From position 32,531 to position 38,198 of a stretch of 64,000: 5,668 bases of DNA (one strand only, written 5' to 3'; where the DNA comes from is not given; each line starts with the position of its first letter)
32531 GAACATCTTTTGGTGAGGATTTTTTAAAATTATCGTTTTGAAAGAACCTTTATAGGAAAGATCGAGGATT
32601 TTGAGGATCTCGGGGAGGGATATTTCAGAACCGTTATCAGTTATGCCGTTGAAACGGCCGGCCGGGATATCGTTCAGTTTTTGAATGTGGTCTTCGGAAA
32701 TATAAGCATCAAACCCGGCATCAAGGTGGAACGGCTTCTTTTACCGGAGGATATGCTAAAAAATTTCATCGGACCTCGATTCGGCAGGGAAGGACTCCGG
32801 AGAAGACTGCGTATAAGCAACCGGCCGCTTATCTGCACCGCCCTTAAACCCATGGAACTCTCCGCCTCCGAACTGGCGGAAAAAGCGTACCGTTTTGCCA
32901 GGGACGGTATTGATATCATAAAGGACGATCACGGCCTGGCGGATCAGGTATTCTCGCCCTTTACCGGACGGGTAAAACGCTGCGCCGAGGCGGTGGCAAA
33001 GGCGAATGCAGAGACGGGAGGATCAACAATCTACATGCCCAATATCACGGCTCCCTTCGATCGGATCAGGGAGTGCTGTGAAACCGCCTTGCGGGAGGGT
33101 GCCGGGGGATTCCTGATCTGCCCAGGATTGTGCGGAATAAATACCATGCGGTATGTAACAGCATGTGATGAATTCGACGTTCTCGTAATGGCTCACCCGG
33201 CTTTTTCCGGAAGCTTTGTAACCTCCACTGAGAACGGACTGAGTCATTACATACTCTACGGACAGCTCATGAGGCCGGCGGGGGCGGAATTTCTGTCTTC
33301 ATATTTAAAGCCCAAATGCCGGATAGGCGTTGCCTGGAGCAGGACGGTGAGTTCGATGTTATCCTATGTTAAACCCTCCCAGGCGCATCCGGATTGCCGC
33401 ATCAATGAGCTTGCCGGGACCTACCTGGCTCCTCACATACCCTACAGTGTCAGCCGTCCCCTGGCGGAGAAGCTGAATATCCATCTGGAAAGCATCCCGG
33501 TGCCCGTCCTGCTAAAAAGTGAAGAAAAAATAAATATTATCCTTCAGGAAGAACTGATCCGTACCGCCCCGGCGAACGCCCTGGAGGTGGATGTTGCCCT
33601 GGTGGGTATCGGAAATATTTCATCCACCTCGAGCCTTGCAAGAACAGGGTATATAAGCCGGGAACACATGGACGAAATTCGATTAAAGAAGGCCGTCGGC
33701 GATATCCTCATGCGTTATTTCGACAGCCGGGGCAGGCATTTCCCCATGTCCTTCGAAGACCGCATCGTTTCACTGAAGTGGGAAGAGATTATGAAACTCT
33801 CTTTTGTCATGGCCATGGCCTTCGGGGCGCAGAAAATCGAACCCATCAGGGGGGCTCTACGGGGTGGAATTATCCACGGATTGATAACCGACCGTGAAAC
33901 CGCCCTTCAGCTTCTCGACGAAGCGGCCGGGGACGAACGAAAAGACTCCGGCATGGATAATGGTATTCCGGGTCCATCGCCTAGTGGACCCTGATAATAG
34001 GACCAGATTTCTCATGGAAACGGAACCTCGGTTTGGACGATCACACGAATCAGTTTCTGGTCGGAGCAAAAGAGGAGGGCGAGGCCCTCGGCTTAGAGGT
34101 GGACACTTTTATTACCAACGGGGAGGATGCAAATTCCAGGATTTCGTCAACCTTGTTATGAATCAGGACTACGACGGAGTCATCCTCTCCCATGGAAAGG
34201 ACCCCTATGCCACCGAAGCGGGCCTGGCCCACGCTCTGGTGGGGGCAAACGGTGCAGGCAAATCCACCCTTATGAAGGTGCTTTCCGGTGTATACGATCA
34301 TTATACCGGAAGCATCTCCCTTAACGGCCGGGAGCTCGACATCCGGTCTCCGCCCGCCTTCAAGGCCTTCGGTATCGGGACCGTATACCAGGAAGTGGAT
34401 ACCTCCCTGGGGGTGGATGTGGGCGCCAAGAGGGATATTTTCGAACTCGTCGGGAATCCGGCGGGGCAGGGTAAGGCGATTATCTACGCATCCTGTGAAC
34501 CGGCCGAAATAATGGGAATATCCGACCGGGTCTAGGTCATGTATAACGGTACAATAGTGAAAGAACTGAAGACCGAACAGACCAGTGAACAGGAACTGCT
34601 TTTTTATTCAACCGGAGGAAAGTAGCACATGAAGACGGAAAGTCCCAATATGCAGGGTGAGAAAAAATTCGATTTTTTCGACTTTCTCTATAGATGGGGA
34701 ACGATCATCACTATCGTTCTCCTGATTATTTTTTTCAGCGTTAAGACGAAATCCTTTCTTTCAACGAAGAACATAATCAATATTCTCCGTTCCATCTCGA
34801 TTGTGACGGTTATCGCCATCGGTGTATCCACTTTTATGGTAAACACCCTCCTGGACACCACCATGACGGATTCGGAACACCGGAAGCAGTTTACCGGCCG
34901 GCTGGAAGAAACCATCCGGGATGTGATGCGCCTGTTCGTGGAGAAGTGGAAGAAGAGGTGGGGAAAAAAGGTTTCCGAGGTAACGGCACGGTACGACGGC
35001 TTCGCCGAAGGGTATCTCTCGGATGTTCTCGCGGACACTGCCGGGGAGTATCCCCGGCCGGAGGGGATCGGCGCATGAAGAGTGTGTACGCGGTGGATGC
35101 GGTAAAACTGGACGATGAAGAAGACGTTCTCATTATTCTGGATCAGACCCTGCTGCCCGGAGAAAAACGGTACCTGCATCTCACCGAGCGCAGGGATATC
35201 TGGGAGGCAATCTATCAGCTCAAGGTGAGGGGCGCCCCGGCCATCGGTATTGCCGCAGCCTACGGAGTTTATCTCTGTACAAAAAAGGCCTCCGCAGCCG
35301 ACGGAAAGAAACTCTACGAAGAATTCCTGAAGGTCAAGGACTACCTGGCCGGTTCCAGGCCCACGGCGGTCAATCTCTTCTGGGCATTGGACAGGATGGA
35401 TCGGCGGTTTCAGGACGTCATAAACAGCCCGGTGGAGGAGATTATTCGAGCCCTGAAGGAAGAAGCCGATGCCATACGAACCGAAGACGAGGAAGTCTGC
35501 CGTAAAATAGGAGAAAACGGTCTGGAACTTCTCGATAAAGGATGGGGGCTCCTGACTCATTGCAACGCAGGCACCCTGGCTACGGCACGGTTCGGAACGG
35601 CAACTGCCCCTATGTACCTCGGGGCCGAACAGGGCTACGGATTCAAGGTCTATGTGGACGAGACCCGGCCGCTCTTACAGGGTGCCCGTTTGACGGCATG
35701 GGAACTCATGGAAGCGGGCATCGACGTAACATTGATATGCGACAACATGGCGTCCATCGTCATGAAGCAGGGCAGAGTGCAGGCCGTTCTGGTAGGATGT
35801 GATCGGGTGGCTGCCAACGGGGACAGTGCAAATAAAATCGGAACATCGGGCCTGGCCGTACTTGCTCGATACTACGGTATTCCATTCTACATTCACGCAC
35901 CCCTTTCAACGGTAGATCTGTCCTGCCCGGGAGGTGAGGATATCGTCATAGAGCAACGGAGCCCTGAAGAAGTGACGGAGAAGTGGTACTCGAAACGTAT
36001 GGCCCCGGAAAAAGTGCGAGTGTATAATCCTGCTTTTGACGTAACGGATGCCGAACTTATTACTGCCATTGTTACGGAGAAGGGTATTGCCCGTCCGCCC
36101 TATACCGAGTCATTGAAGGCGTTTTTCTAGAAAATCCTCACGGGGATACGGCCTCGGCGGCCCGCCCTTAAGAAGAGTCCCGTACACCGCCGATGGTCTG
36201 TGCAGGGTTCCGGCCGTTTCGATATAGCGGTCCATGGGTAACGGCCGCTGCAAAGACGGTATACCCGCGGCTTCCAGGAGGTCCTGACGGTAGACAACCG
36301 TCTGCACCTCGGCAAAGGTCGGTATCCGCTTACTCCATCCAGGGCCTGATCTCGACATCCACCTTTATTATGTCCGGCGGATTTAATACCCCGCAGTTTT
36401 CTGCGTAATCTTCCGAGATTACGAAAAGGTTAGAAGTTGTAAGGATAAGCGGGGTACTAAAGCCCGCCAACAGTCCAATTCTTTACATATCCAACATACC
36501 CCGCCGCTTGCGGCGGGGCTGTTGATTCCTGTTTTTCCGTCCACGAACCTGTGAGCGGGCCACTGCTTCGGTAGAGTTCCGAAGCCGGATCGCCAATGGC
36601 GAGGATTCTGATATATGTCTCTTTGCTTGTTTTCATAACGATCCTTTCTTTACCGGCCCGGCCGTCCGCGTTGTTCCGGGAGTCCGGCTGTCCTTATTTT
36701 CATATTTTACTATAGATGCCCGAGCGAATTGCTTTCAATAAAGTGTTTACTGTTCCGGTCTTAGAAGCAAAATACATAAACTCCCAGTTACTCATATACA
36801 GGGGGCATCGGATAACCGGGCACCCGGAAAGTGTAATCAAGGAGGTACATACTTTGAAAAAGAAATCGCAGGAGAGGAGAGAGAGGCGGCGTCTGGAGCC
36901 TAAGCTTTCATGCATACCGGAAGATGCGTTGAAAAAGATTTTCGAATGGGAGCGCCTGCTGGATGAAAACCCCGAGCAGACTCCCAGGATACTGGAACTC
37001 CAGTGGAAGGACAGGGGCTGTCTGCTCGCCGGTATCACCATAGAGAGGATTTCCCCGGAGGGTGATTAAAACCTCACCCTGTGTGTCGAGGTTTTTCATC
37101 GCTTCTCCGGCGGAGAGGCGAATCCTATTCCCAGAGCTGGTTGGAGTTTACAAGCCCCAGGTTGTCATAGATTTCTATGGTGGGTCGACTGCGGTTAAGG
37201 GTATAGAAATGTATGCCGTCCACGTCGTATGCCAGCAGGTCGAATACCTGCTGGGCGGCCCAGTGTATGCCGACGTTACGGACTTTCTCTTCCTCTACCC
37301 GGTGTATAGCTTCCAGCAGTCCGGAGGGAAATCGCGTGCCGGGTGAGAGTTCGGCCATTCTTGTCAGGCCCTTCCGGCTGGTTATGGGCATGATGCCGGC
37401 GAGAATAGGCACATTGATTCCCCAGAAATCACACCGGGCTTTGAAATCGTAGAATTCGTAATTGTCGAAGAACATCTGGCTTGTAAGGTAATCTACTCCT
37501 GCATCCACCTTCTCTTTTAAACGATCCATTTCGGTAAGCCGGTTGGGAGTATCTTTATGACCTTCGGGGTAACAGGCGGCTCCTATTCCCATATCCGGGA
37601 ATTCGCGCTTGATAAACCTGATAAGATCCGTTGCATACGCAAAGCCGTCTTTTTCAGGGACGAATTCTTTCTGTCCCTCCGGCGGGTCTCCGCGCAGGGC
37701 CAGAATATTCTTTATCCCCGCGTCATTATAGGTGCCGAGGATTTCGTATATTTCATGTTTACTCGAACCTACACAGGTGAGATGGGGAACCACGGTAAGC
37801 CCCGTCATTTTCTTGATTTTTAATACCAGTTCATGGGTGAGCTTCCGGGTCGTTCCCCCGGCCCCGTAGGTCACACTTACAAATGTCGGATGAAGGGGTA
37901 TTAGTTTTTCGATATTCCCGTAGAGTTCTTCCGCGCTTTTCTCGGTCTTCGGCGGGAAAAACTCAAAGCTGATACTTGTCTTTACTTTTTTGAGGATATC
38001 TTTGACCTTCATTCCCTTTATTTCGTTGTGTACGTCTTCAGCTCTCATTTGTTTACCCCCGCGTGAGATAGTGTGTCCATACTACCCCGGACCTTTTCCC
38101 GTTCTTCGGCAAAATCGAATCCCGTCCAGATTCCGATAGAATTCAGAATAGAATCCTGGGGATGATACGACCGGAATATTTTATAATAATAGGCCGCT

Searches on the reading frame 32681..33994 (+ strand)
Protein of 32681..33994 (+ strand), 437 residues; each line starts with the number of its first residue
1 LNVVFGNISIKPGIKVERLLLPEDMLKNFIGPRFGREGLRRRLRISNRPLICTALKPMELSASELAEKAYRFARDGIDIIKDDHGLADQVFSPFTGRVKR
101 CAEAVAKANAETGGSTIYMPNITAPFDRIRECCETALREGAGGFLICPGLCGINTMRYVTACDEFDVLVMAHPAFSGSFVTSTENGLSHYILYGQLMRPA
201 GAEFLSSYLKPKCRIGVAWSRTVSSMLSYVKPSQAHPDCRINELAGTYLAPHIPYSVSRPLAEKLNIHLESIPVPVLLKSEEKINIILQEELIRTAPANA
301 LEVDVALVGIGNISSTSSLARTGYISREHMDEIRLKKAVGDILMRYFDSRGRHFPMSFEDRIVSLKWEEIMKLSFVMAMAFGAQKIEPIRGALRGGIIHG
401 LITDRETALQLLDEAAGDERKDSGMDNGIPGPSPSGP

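Call 39: search_protein_families(library=pfam, proteins=[window:32681-33994:+], max_evalue=0.00001)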
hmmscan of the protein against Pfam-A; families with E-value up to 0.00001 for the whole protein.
window:32681-33994:+ (437 aa): 2 families
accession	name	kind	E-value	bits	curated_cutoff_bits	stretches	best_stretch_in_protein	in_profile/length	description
PF04198.19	Sugar-bind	-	2.3e-46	158.6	27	1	198-412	40-256/257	Putative sugar-binding domain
PF00016.26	RuBisCO_large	-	2e-20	73.7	30.1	1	39-205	5-173/299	Ribulose bisphosphate carboxylase large chain, catalytic domain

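Call 94: search_protein_families(library=ncbifam, proteins=[window:32681-33994:+], max_evalue=1e-10)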
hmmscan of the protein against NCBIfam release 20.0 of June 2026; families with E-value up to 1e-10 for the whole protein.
window:32681-33994:+ (437 aa): 8 families
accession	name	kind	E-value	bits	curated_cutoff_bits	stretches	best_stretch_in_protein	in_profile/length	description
NF007095.0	PRK09549.1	equivalog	5.1e-41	140.5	409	1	3-204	89-291/407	2,3-diketo-5-methylthiopentyl-1-phosphate enolase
TIGR03326.1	rubisco_III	equivalog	2.5e-32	112.3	497.45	1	5-201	102-298/426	type III ribulose-bisphosphate carboxylase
TIGR03332.1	salvage_mtnW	equivalog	1.3e-31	109.6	513.6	1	3-205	94-297/407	2,3-diketo-5-methylthiopentyl-1-phosphate enolase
NF003252.0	PRK04208.1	subfamily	1.8e-29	102.6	438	1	13-203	125-317/468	ribulose-bisphosphate carboxylase large subunit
NF053881.1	TransRegDeoRBac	equivalog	1.5e-24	86.7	420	1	195-412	92-310/311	DNA-binding transcriptional repressor DeoR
NF011947.0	PRK15418.1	equivalog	5.4e-23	81.7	486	1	204-413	109-316/319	transcriptional regulator LsrR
NF042437.1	OxoIsoapPDcar_OiaX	equivalog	8.6e-15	54.5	700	1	11-124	104-220/412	3-oxo-isoapionate-4-phosphate decarboxylase OiaX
NF010002.0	PRK13475.1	equivalog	3.2e-13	49.1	489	1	14-135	121-246/459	ribulose-bisphosphate carboxylase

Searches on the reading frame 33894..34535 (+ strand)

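Call 39: search_protein_families(library=pfam, proteins=[window:33894-34535:+], max_evalue=0.00001)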
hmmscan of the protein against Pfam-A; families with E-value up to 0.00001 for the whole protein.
window:33894-34535:+ (213 aa): 1 family
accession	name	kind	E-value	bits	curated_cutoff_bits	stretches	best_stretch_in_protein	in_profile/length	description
PF00005.33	ABC_tran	-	2.5e-11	44.8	25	1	108-168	9-68/137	ABC transporter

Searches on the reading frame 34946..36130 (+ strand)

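Call 39: search_protein_families(library=pfam, proteins=[window:34946-36130:+], max_evalue=0.00001)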
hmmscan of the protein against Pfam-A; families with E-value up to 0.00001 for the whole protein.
window:34946-36130:+ (394 aa): 1 family
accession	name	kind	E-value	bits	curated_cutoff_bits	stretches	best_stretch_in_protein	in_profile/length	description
PF01008.23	IF-2B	-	4e-80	269.5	22.4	1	93-384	1-280/280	Initiation factor 2 subunit family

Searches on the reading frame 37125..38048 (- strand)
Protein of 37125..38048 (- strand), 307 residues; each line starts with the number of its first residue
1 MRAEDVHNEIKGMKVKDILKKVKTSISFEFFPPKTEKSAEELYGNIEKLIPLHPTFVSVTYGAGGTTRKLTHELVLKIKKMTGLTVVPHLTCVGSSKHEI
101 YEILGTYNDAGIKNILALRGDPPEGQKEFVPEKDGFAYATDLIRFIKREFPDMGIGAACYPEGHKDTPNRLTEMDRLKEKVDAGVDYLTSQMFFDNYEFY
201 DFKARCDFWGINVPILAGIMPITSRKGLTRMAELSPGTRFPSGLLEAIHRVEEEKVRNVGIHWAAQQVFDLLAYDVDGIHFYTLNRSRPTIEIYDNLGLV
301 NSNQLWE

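Call 39: search_protein_families(library=pfam, proteins=[window:37125-38048:-], max_evalue=0.00001)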
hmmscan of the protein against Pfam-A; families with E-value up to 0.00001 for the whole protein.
window:37125-38048:- (307 aa): 1 family
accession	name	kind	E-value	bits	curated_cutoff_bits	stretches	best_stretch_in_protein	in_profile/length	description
PF02219.23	MTHFR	-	5.7e-91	305.2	24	1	14-298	1-287/287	Methylenetetrahydrofolate reductase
